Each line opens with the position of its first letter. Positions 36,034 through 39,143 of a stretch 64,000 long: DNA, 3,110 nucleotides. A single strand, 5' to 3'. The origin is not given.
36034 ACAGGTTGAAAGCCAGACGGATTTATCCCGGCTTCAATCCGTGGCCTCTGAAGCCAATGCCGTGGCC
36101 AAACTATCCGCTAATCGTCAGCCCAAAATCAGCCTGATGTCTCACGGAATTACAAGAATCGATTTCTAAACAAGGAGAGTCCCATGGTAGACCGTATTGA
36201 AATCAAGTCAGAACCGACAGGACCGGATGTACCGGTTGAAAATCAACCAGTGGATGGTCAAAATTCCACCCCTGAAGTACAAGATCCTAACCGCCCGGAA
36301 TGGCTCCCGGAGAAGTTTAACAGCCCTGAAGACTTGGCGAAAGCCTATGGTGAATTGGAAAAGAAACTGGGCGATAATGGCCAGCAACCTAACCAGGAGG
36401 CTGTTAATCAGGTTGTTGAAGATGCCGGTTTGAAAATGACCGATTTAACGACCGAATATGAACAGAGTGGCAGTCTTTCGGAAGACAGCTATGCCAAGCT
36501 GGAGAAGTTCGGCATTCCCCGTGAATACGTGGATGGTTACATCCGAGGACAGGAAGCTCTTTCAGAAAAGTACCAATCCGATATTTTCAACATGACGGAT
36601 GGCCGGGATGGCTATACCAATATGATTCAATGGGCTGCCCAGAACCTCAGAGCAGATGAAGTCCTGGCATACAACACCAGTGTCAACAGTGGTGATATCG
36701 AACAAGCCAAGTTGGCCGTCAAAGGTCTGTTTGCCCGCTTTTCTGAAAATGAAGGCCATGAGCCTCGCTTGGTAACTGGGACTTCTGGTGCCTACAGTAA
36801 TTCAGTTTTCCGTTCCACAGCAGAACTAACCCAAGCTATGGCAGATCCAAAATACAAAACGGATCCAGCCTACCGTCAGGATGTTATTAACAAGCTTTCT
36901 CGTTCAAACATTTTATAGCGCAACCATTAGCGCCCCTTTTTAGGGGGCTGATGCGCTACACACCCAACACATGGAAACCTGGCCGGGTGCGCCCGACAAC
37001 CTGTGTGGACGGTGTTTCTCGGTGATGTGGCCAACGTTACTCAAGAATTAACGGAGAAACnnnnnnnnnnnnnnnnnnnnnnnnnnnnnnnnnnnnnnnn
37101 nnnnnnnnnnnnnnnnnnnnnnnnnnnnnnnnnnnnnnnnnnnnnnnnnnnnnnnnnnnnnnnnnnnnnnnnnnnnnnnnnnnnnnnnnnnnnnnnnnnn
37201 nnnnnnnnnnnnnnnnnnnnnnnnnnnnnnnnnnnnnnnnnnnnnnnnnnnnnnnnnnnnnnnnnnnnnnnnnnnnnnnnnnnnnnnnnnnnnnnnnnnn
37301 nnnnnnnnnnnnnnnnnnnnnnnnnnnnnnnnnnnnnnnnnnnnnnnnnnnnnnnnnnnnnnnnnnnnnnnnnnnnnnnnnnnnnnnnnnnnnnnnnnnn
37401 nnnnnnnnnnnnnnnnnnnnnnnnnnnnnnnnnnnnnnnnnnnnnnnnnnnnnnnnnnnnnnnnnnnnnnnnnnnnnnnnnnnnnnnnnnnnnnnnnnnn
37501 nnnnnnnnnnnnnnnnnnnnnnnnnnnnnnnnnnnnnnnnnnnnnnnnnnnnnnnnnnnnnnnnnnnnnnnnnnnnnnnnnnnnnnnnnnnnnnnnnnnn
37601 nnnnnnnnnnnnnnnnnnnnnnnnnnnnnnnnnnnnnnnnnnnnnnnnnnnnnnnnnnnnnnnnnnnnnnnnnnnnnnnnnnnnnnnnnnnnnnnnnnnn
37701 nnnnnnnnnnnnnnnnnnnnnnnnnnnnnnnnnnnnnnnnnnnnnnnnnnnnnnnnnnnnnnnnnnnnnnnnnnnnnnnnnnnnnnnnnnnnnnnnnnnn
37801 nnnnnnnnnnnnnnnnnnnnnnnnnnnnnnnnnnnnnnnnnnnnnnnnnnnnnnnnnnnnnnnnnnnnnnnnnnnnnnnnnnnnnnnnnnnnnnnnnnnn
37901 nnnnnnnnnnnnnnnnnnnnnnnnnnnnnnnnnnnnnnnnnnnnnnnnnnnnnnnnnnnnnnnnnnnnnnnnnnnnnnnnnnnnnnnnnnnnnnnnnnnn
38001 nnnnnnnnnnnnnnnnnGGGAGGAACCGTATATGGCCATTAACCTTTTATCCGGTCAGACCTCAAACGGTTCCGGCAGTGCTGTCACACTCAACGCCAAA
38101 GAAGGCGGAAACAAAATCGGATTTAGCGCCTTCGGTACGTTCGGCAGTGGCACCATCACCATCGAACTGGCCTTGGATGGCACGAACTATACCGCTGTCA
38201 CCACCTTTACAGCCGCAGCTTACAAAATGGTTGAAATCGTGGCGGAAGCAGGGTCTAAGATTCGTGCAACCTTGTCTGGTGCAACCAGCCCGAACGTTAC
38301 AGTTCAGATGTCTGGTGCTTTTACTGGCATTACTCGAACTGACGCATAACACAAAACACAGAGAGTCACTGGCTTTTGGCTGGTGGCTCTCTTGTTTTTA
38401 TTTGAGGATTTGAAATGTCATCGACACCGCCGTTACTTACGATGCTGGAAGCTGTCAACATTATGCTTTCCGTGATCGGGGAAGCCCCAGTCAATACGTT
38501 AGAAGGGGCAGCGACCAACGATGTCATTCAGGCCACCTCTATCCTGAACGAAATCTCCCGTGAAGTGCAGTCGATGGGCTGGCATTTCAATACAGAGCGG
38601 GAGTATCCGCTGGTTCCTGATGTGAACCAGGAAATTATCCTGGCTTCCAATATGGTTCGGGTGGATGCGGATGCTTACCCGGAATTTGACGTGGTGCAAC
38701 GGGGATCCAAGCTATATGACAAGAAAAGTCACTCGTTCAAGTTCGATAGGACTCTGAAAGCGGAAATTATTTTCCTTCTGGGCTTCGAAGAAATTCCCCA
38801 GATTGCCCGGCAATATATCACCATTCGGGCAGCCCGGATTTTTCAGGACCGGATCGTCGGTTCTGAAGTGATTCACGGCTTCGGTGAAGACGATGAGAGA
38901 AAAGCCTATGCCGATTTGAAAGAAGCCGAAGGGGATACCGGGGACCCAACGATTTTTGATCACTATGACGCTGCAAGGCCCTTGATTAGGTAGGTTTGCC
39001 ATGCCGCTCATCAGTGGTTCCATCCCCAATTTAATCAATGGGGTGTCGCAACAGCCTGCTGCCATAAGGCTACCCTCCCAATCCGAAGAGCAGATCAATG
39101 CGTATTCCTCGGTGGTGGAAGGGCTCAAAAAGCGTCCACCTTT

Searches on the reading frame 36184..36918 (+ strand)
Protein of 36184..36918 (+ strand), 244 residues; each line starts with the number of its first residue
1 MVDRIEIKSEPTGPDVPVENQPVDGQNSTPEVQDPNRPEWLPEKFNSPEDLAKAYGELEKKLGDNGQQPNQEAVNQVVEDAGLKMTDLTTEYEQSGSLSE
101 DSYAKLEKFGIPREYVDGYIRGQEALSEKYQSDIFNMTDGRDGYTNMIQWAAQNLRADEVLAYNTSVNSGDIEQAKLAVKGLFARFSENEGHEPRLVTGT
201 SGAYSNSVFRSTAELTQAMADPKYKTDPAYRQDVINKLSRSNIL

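Call 13: search_protein_families(library=pfam, proteins=[window:36184-36918:+], max_evalue=0.01)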
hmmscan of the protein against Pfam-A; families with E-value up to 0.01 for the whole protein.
window:36184-36918:+ (244 aa): 1 family
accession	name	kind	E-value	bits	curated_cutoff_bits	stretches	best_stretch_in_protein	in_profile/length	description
PF05396.16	Phage_T7_Capsid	-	2.5e-20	74.1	27.1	1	71-239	6-186/188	Phage T7 capsid assembly protein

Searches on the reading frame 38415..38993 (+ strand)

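Call 13: search_protein_families(library=pfam, proteins=[window:38415-38993:+], max_evalue=0.01)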
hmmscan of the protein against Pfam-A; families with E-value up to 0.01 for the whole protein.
window:38415-38993:+ (192 aa): 1 family
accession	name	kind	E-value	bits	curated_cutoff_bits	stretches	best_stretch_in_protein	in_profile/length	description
PF17212.9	Tube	-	1.2e-56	191.7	22.3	1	11-177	1-168/169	Tail tubular protein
